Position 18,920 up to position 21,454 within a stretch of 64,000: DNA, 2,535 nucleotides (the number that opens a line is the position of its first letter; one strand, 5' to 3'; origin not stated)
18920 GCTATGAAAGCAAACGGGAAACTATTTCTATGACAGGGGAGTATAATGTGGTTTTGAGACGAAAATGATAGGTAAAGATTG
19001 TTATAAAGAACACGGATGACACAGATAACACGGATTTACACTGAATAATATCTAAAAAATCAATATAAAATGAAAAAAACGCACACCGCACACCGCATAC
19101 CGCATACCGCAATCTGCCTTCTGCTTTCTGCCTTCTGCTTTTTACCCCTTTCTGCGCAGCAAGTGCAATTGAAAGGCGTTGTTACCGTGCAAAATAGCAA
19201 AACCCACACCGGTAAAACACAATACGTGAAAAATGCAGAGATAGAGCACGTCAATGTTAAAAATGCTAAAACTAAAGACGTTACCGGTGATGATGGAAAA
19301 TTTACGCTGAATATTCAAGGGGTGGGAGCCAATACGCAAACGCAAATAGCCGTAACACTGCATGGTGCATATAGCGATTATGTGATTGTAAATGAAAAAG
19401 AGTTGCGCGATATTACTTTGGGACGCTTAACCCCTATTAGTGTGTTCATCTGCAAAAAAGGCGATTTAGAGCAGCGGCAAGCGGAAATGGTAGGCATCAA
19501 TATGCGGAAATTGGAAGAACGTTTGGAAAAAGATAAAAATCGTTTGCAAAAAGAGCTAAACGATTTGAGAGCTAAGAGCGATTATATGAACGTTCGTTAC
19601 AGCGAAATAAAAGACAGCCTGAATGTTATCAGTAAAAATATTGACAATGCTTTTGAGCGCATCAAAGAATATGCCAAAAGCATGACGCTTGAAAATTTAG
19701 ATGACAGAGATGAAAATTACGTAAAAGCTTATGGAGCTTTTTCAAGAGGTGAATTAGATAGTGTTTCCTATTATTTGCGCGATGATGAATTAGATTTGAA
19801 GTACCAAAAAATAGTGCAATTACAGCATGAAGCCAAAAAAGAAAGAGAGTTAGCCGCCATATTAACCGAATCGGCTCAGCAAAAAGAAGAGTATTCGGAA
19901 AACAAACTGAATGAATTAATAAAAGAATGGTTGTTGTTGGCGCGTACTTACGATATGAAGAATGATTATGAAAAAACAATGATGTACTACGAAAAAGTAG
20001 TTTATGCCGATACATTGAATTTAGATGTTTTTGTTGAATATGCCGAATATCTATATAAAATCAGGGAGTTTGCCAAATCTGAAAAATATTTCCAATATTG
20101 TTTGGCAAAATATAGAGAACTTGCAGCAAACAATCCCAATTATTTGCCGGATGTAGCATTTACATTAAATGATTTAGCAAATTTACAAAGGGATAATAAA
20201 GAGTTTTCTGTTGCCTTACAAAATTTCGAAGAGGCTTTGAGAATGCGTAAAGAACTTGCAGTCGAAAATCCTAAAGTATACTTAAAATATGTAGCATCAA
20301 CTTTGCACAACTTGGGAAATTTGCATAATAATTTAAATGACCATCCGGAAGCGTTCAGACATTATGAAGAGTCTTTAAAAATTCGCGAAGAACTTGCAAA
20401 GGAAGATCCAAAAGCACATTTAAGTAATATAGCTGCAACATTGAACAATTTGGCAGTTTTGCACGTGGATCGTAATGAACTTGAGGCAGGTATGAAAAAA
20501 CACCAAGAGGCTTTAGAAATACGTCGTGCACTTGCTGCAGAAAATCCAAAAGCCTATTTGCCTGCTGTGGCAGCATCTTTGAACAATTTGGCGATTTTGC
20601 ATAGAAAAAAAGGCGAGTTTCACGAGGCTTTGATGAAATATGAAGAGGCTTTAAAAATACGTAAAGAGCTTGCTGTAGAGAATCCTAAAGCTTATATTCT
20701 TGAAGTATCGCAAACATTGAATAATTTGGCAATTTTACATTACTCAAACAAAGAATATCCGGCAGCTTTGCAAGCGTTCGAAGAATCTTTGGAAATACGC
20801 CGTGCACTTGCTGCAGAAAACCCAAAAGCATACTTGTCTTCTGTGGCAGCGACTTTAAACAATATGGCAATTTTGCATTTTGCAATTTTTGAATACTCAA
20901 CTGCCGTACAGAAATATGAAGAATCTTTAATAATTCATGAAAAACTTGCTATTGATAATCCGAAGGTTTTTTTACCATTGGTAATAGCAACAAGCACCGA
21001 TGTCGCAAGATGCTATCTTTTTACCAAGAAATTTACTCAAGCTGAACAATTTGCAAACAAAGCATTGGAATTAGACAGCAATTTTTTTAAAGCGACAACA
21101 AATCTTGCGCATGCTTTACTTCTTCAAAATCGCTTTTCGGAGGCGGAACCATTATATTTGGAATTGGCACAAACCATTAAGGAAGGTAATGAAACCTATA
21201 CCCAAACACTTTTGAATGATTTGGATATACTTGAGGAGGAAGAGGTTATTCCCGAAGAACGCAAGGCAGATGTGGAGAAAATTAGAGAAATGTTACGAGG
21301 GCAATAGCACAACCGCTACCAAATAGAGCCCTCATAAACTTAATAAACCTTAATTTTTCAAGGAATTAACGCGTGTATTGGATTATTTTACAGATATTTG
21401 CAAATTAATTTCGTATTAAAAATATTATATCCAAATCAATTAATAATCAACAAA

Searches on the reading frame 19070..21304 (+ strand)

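Call 85: search_protein_families(library=pfam, proteins=[window:19070-21304:+], max_evalue=0.00001)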
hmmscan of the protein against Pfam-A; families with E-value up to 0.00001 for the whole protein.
window:19070-21304:+ (745 aa): 10 families
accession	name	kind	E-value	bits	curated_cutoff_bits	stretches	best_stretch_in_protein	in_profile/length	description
PF13374.12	TPR_10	-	8.3e-46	153.2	27.5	3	408-446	1-39/42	Tetratricopeptide repeat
PF13424.12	TPR_12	-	1.2e-38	131.5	30.1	3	454-533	2-77/77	Tetratricopeptide repeat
PF00515.34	TPR_1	-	3.7e-29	99.8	27.8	0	548-577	2-31/34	Tetratricopeptide repeat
PF07719.23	TPR_2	-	1.2e-22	78.5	27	0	549-576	3-30/34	Tetratricopeptide repeat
PF13176.12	TPR_7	-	3.3e-14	52.1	27.9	0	503-533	1-31/36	Tetratricopeptide repeat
PF13181.12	TPR_8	-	2.3e-13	49.6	25.7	0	646-671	8-33/34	Tetratricopeptide repeat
PF24885.1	TPR_NPHP3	-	6.9e-13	49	100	1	448-580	92-216/239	Nephrocystin-3 TPR domain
PF13431.12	TPR_17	-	4.6e-08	33.2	24.4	0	662-693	2-33/34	Tetratricopeptide repeat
PF13432.12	TPR_16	-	1.5e-06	29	32.7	0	654-700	12-58/65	Tetratricopeptide repeat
PF13428.12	TPR_14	-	5.9e-06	26.9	23.5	0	677-701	5-29/44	Tetratricopeptide repeat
